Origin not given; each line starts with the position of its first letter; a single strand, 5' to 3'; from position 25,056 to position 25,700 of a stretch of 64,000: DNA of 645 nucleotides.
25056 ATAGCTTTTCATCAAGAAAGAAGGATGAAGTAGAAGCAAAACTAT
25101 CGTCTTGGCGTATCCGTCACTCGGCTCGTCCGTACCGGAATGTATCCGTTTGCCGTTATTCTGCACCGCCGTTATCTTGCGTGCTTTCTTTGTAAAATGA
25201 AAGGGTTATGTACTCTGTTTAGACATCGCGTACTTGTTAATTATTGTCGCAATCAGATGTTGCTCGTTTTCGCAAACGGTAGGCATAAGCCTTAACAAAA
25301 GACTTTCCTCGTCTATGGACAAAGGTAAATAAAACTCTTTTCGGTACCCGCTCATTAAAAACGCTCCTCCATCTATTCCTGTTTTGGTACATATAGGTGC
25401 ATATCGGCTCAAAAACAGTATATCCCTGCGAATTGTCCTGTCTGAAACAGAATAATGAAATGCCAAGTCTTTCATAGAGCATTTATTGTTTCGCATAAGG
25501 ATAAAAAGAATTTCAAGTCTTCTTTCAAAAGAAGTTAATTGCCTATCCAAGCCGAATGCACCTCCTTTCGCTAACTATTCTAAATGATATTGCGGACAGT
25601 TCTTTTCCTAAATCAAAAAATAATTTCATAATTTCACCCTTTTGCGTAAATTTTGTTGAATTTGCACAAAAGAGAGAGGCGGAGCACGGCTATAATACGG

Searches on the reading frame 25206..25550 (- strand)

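Call 7: search_protein_families(library=pfam, proteins=[window:25206-25550:-], max_evalue=0.01)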
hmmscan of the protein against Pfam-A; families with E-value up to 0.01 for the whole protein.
window:25206-25550:- (114 aa): 5 families
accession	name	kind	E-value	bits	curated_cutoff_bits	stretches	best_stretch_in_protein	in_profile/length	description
PF08220.18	HTH_DeoR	-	1.1e-07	32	21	1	10-50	1-41/57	DeoR-like helix-turn-helix domain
PF08279.18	HTH_11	-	7.1e-07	29.5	25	1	10-50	1-42/55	HTH domain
PF05043.19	Mga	-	0.0027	18.7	21.1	0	12-45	19-52/87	Mga helix-turn-helix domain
PF01022.26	HTH_5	-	0.0055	17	22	0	10-42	3-34/47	Bacterial regulatory protein, arsR family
PF13412.12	HTH_24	-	0.0066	16.4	21.9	0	10-30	4-24/48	Winged helix-turn-helix DNA-binding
